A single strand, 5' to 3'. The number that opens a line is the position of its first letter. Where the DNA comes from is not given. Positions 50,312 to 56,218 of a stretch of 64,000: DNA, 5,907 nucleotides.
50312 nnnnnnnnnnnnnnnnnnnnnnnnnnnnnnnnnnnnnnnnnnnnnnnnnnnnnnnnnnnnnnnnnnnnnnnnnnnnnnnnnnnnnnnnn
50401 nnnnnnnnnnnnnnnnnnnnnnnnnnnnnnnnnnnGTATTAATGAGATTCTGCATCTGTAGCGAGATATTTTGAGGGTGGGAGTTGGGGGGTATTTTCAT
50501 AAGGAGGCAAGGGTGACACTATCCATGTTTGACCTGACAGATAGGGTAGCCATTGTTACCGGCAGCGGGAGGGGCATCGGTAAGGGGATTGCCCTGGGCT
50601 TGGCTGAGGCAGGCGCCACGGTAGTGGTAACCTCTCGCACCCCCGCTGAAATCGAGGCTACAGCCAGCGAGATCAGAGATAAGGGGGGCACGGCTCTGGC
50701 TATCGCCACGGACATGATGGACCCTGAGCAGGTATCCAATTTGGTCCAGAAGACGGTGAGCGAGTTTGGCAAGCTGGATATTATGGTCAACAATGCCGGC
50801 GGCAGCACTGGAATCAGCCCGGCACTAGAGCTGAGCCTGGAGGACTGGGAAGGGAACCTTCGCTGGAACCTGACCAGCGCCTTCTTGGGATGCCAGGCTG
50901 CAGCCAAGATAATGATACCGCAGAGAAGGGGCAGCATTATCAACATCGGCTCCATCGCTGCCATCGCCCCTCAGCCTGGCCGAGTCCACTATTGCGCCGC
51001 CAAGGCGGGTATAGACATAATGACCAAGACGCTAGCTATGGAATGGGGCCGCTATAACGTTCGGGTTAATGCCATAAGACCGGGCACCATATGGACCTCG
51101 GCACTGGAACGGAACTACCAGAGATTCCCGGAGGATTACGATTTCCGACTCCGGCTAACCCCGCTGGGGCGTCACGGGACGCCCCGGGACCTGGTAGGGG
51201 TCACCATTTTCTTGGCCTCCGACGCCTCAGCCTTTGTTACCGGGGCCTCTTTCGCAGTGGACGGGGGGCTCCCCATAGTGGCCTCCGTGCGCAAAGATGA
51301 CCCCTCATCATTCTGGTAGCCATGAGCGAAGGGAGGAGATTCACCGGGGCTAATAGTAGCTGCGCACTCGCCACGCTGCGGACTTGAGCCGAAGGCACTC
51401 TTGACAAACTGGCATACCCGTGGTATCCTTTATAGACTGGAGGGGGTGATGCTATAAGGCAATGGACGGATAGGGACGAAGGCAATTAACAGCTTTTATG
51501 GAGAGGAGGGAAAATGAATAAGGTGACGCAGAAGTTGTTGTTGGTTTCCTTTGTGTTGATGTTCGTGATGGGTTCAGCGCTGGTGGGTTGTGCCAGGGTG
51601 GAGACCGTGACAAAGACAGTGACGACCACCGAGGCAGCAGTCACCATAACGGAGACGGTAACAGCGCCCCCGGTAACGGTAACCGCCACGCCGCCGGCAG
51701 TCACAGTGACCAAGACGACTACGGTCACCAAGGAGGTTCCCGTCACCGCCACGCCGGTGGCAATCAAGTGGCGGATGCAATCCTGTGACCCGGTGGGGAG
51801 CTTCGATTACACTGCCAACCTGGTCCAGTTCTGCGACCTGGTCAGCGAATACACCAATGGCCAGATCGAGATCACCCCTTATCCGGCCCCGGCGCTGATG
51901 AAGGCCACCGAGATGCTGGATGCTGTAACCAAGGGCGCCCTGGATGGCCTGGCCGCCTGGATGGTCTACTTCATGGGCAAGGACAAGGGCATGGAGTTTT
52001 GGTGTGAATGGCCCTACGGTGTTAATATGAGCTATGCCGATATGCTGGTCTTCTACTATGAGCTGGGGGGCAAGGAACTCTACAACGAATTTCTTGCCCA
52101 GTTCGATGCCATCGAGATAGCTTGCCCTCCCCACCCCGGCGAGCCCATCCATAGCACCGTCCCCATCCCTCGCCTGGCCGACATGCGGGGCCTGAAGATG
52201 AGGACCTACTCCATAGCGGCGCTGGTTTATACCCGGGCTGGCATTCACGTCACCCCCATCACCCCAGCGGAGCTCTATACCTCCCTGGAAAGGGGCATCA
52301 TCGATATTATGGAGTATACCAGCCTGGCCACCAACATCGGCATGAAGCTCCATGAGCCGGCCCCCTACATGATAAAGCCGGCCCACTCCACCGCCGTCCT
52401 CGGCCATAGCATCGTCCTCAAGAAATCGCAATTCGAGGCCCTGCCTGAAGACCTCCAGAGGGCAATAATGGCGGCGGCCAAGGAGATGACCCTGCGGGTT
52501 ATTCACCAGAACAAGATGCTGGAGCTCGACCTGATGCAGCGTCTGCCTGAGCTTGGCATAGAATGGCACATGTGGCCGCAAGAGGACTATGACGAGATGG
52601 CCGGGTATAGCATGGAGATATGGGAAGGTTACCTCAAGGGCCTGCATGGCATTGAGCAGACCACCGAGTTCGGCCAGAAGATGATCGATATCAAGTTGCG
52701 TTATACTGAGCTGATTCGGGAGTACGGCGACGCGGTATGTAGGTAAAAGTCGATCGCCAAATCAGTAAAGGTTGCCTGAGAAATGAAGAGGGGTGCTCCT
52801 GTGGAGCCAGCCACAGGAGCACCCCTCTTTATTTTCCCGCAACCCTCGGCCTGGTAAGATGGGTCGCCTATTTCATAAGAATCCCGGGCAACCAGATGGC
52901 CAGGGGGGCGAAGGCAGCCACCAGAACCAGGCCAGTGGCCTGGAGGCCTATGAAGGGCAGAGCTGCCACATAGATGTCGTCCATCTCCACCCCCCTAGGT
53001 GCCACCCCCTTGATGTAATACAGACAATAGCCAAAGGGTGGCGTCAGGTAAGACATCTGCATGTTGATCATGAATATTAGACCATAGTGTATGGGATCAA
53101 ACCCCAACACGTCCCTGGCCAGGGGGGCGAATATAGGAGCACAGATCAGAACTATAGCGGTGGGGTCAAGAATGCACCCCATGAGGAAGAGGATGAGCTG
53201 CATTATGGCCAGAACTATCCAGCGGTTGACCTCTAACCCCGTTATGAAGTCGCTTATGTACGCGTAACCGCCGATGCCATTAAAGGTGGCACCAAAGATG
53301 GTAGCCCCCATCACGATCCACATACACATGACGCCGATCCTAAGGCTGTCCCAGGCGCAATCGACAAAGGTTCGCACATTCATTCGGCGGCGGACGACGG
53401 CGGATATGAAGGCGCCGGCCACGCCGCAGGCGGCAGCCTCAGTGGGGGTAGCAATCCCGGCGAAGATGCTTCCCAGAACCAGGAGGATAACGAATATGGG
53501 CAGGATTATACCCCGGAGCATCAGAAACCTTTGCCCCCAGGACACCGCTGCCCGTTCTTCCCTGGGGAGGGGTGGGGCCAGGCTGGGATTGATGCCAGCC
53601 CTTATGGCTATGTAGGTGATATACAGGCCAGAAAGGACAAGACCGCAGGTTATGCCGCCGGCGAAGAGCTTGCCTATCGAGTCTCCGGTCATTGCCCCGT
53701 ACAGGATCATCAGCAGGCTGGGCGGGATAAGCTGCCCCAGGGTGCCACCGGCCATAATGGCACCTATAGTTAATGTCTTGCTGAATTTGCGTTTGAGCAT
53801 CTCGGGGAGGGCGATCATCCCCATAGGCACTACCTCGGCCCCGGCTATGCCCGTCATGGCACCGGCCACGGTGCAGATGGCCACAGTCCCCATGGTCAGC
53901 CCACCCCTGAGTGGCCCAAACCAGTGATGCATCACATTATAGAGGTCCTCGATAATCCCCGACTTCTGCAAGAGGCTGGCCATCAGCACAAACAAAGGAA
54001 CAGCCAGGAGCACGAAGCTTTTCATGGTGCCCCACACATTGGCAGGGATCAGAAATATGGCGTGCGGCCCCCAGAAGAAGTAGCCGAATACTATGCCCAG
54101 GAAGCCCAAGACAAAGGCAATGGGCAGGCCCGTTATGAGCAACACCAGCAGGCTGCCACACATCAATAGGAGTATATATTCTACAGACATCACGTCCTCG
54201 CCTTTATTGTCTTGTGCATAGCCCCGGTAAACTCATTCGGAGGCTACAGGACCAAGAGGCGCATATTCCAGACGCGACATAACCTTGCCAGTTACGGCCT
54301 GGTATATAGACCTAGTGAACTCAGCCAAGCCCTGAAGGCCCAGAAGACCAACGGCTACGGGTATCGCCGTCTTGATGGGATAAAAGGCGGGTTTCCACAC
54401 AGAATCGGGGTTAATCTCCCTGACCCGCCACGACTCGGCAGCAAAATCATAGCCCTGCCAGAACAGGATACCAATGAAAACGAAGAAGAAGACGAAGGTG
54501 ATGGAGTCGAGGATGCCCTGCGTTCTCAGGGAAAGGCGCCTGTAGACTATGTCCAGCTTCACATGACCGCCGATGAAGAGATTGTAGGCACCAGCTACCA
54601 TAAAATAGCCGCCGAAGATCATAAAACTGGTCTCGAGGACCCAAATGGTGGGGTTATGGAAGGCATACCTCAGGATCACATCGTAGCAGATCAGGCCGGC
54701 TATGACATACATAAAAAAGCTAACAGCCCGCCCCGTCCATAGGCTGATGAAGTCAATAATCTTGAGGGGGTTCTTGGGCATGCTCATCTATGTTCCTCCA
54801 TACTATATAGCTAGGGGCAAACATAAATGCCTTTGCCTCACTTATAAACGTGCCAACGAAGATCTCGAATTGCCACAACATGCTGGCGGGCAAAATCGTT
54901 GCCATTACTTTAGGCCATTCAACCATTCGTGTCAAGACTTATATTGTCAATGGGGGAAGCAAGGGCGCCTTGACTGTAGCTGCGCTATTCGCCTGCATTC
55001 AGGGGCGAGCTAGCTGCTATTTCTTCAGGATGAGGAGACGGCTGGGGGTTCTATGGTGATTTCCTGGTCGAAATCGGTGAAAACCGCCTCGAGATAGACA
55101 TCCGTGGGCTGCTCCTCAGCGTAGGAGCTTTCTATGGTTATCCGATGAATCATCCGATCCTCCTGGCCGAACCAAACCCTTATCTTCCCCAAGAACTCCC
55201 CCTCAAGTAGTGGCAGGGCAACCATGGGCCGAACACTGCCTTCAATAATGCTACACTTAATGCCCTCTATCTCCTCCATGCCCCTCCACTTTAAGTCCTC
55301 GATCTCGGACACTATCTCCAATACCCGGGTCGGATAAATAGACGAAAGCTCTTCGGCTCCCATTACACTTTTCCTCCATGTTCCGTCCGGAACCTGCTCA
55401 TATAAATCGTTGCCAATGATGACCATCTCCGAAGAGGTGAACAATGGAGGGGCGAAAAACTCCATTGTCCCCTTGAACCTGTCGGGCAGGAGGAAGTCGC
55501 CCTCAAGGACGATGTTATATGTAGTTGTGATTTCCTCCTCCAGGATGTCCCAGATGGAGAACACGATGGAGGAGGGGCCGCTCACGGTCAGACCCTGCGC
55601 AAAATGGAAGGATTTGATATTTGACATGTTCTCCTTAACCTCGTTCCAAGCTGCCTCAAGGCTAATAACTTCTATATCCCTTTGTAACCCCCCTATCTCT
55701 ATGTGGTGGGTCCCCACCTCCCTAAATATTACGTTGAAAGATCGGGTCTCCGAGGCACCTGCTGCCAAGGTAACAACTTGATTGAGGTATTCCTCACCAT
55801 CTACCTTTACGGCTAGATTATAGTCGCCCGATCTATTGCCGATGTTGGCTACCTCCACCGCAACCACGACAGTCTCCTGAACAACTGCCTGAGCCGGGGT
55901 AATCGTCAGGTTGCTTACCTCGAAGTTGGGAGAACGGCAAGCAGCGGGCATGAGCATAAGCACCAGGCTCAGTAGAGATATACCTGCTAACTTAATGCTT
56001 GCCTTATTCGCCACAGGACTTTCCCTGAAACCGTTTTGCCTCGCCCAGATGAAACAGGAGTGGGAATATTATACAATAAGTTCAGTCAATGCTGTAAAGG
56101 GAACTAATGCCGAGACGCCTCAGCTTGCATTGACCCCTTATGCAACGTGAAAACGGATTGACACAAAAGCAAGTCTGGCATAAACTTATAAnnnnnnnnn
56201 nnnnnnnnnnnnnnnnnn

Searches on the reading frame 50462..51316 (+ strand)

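Call 24: search_protein_families(library=pfam, proteins=[window:50462-51316:+], max_evalue=0.00001)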
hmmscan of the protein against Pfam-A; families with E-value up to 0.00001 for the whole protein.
window:50462-51316:+ (285 aa): 3 families
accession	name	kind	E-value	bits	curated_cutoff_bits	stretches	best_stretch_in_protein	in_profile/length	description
PF13561.12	adh_short_C2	-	4.2e-64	216.8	27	1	37-270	6-235/236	Enoyl-(Acyl carrier protein) reductase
PF00106.31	adh_short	-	9.1e-58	195.4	26.6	1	28-216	1-188/195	short chain dehydrogenase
PF08659.16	KR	-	2e-10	41.3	22.6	1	31-189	4-161/180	KR domain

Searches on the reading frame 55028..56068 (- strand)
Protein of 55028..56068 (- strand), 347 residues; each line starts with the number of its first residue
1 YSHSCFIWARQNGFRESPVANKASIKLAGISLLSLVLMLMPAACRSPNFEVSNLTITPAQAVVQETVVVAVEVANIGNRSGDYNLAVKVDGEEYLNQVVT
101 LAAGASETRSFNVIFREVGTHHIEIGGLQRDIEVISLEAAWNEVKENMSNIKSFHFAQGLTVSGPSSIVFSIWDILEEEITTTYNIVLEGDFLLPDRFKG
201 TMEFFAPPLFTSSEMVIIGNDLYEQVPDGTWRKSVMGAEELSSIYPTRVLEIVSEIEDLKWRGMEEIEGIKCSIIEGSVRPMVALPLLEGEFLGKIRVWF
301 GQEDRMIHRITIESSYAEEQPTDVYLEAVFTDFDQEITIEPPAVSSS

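Call 24: search_protein_families(library=pfam, proteins=[window:55028-56068:-], max_evalue=0.00001)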
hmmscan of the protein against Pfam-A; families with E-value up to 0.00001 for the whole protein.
window:55028-56068:- (347 aa): 1 family
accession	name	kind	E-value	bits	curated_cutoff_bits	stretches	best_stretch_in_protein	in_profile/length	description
PF07705.17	CARDB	-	5.4e-08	33.4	22.7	1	47-124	2-80/101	CARDB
